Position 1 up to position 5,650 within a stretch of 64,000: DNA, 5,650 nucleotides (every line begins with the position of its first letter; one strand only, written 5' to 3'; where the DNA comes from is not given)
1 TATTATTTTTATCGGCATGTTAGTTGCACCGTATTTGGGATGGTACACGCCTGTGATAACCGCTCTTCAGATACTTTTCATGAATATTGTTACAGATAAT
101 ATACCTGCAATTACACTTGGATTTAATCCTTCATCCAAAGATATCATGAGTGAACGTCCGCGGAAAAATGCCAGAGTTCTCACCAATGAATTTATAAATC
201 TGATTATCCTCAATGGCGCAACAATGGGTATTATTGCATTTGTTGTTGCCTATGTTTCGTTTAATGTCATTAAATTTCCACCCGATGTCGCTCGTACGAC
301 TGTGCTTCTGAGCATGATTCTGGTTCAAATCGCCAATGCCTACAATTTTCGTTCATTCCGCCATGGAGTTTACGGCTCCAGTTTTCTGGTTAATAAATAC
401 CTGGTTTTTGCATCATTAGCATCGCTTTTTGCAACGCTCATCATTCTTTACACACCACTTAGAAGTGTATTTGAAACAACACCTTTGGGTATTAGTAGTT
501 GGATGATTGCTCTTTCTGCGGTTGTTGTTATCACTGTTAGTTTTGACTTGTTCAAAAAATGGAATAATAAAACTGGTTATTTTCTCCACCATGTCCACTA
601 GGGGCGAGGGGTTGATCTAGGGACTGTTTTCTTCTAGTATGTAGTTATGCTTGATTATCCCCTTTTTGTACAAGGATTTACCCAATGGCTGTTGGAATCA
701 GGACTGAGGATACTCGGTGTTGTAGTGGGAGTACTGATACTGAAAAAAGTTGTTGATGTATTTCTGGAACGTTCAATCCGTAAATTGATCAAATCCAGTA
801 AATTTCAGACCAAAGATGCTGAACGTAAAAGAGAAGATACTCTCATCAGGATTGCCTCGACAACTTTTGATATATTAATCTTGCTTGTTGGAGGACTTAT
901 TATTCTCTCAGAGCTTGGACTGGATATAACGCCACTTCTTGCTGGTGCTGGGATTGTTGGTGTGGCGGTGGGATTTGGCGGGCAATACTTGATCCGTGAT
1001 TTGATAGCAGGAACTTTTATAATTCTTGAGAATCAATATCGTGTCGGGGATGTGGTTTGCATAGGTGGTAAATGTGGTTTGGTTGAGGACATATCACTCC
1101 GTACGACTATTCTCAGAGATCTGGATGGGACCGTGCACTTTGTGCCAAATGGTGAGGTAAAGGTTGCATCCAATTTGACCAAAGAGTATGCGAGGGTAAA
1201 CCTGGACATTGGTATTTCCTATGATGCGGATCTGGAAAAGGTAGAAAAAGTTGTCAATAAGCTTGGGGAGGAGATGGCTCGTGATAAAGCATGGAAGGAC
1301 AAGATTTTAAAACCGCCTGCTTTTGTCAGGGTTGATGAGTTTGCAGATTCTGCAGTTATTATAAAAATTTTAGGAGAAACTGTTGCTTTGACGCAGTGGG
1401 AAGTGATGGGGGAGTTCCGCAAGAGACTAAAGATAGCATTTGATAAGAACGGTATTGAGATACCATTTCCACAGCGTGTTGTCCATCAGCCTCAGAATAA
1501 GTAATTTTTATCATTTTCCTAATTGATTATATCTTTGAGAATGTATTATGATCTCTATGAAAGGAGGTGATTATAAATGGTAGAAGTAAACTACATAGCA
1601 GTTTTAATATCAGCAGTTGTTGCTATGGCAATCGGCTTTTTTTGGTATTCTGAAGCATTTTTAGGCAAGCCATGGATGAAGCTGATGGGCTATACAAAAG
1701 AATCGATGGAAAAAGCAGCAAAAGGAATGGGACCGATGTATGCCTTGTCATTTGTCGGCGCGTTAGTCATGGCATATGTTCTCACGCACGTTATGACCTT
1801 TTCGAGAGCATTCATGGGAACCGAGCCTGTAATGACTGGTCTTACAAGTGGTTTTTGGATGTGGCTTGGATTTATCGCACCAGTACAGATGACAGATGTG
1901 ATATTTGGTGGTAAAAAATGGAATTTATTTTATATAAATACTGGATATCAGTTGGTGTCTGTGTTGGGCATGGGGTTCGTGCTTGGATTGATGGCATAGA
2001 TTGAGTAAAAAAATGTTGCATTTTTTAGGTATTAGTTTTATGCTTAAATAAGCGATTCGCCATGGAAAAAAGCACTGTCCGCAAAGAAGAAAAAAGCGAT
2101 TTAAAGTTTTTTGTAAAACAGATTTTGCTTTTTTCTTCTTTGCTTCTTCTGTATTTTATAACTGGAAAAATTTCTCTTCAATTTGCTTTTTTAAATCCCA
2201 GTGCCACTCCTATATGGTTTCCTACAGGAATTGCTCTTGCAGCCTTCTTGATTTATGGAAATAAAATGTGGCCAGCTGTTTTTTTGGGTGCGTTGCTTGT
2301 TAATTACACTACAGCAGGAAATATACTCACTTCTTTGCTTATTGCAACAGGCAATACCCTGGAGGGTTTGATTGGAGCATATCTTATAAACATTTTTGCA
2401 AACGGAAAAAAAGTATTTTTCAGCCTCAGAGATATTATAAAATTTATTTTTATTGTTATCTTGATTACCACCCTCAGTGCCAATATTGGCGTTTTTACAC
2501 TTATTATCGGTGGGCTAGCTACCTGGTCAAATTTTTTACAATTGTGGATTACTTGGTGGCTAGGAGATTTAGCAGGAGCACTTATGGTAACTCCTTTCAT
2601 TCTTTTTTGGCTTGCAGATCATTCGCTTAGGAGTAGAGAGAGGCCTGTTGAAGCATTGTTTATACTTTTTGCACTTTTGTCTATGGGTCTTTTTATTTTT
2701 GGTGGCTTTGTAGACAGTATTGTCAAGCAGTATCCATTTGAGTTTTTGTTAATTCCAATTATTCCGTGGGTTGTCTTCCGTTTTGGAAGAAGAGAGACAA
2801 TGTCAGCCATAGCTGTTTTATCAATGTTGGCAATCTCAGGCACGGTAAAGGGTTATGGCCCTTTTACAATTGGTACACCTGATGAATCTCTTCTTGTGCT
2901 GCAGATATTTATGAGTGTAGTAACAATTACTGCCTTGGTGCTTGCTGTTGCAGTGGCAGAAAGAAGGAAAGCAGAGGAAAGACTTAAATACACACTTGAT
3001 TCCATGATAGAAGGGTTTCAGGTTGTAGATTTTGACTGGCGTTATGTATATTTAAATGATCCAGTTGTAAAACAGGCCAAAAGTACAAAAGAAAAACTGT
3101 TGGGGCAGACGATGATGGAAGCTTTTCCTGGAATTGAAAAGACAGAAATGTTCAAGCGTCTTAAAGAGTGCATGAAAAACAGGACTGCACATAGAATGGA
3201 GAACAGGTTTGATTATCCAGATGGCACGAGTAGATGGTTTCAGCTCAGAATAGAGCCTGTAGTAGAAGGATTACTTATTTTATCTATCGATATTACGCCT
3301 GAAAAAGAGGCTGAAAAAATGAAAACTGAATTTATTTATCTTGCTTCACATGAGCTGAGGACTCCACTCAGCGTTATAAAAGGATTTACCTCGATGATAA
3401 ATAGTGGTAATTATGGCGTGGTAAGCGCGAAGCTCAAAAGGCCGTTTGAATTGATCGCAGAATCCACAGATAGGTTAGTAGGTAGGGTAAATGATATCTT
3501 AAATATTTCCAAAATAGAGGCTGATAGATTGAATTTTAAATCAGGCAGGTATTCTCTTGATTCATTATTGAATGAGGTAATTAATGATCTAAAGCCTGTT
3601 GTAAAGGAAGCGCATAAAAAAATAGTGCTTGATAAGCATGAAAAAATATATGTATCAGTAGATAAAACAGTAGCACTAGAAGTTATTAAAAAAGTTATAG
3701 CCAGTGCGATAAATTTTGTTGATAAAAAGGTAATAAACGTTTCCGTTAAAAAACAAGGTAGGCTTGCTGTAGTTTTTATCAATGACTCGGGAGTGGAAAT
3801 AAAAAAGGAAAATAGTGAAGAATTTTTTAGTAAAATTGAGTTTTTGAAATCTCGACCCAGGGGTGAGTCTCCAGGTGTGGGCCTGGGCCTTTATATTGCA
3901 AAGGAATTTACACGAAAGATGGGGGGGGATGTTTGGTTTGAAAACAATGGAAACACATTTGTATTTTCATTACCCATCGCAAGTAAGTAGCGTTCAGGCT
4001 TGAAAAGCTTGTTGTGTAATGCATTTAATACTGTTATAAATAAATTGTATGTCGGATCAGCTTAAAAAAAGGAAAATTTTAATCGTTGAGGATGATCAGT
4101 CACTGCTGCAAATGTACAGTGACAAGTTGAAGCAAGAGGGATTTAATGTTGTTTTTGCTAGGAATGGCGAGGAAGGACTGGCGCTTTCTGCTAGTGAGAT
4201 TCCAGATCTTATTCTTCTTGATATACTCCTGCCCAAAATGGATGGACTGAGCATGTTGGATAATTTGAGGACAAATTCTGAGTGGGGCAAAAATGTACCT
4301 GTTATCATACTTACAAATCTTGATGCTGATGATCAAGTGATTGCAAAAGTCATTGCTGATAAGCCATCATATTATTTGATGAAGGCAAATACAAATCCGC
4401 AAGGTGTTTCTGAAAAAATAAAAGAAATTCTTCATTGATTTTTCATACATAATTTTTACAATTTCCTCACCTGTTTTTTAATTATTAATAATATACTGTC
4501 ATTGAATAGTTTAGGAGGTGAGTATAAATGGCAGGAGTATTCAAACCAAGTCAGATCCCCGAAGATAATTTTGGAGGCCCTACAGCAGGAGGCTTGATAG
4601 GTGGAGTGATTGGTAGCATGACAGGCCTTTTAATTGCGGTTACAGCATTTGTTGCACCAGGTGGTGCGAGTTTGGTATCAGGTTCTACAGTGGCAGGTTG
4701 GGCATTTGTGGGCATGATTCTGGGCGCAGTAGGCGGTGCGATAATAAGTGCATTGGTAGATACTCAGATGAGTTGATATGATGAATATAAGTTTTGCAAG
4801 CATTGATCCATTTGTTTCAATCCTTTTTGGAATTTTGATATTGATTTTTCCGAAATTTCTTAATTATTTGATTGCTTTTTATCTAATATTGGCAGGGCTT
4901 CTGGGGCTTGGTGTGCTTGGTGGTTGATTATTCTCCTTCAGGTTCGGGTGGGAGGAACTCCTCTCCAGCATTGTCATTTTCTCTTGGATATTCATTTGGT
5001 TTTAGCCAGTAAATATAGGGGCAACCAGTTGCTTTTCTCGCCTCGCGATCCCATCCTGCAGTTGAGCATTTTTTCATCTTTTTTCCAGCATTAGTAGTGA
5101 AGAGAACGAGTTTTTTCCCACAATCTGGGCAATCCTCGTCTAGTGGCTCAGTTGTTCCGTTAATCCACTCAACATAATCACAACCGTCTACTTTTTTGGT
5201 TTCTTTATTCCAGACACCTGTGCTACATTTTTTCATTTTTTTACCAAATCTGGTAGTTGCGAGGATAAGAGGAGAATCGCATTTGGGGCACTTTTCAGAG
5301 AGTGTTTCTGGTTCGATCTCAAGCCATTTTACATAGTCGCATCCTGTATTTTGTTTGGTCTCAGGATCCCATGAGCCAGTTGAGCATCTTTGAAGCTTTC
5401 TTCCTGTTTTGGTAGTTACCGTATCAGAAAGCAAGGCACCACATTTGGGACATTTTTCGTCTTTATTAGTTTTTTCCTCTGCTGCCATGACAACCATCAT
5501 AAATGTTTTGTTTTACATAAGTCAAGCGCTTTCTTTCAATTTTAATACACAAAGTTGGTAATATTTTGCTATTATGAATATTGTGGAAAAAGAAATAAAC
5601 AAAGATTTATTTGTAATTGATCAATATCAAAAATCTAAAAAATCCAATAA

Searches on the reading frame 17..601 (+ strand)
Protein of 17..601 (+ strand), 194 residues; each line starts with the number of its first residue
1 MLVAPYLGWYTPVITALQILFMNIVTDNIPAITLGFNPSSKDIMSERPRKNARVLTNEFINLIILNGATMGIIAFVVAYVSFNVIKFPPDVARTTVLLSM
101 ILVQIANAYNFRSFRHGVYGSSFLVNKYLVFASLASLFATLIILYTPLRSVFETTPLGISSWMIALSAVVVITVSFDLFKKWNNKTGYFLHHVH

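Call 56: search_protein_families(library=pfam, proteins=[window:17-601:+], max_evalue=0.001)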
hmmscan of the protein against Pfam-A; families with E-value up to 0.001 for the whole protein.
window:17-601:+ (194 aa): 1 family
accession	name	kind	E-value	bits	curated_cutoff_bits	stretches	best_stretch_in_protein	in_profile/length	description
PF00689.26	Cation_ATPase_C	-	1.8e-38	132.5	27.3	1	13-181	3-174/175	Cation transporting ATPase, C-terminus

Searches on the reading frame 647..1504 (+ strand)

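Call 56: search_protein_families(library=pfam, proteins=[window:647-1504:+], max_evalue=0.001)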
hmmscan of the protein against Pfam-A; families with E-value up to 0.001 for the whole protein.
window:647-1504:+ (285 aa): 3 families
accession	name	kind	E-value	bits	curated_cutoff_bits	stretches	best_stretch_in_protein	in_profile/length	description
PF00924.24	MS_channel_2nd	-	3e-16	59.7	20.2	1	115-172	2-59/68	Mechanosensitive ion channel, beta-domain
PF21082.3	MS_channel_3rd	-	1.5e-11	45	21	1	184-272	1-88/88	Mechanosensitive ion channel MscS, C-terminal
PF21088.3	MS_channel_1st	-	2.2e-09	37.6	23.1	1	76-113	5-42/42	Mechanosensitive ion channel, transmembrane helices 2/3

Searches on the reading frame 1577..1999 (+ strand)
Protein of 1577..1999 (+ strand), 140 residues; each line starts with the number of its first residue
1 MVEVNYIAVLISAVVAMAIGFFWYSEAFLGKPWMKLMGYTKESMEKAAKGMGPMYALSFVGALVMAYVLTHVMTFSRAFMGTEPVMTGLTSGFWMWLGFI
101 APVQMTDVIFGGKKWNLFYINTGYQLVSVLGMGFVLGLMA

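Call 56: search_protein_families(library=pfam, proteins=[window:1577-1999:+], max_evalue=0.001)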
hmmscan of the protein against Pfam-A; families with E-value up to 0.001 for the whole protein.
window:1577-1999:+ (140 aa): 1 family
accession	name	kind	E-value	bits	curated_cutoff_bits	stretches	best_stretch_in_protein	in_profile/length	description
PF08570.15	DUF1761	-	9.8e-27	94.1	31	1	7-137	1-123/123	Protein of unknown function (DUF1761)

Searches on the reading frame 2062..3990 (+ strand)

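Call 12: search_protein_families(library=pfam, proteins=[window:2062-3990:+], max_evalue=0.01)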
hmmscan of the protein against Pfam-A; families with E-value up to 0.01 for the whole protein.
window:2062-3990:+ (642 aa): 6 families
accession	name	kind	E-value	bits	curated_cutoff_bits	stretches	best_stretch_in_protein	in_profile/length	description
PF05231.19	MASE1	-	2.7e-47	161.8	29.8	1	22-302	2-299/299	MASE1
PF00512.31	HisKA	-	5.6e-14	52.4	26.9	1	420-487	1-65/66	His Kinase A (phospho-acceptor) domain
PF02518.31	HATPase_c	-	1.4e-12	48.5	26.4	1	539-639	7-109/111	Histidine kinase-, DNA gyrase B-, and HSP90-like ATPase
PF08448.16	PAS_4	-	3.3e-08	34.2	23.1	1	312-415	1-109/110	PAS fold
PF00989.32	PAS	-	4e-07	30.5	22.6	1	309-403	4-99/113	PAS fold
PF13426.13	PAS_9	-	0.00033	21.3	27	1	324-412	9-102/103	PAS domain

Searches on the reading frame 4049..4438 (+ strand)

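Call 12: search_protein_families(library=pfam, proteins=[window:4049-4438:+], max_evalue=0.01)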
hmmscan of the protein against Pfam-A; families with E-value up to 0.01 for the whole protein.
window:4049-4438:+ (129 aa): 1 family
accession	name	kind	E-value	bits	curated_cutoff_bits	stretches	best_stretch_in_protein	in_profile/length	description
PF00072.30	Response_reg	-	1.2e-20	74.2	30.2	1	10-115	1-102/111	Response regulator receiver domain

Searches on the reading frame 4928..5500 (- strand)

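Call 12: search_protein_families(library=pfam, proteins=[window:4928-5500:-], max_evalue=0.01)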
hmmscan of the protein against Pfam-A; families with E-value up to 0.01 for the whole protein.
window:4928-5500:- (190 aa): 16 families
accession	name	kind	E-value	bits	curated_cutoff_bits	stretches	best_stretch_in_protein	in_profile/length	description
PF01396.24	Zn_ribbon_Top1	-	1.6e-08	34.6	32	1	69-87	2-20/39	Topoisomerase DNA binding C4 zinc finger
PF19335.5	HMBD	-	0.00012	22.4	23.6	0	7-21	8-22/28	Heavy metal binding domain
PF09723.15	Zn_ribbon_8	-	0.00014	22.2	34.4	0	114-130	20-36/41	Zinc ribbon domain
PF13240.11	Zn_Ribbon_1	-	0.00014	22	25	0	16-28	1-13/23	zinc-ribbon domain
PF06677.18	Auto_anti-p27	-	0.0005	20.5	24.1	0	67-79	14-26/40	Sjogren's syndrome/scleroderma autoantigen 1 (Autoantigen p27)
PF03119.21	DNA_ligase_ZBD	-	0.00092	19.5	25.8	0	70-79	1-10/27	NAD-dependent DNA ligase C4 zinc finger domain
PF04423.19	Rad50_zn_hook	-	0.0012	19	24.3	0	7-26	13-31/52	Rad50 zinc hook motif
PF17309.7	DUF5356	-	0.0013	19.1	26.4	0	11-45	14-49/135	Family of unknown function (DUF5356)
PF04606.18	Ogr_Delta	-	0.0016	18.8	26.3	0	124-138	2-16/47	Ogr/Delta-like zinc finger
PF12760.12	Zn_ribbon_IS1595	-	0.0017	18.7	25.4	0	16-40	20-41/46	Transposase zinc-ribbon domain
PF08271.17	Zn_Ribbon_TF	-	0.0019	18.2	29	0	17-27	22-32/43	TFIIB zinc-binding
PF04135.18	Nop10p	-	0.0026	18.2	27.2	0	66-81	15-30/52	Nucleolar RNA-binding protein, Nop10p family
PF07754.17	HVO_2753_ZBP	-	0.0026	18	33.2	0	123-132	18-27/46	Small zinc finger protein HVO_2753-like, Zn-binding pocket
PF14369.11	Zn_ribbon_19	-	0.0032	18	30.8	0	61-76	13-29/35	zinc-ribbon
PF23549.1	Zn_ribbon_GRF_2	-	0.0044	17.2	27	0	70-84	3-17/45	GRF-like zinc ribbon domain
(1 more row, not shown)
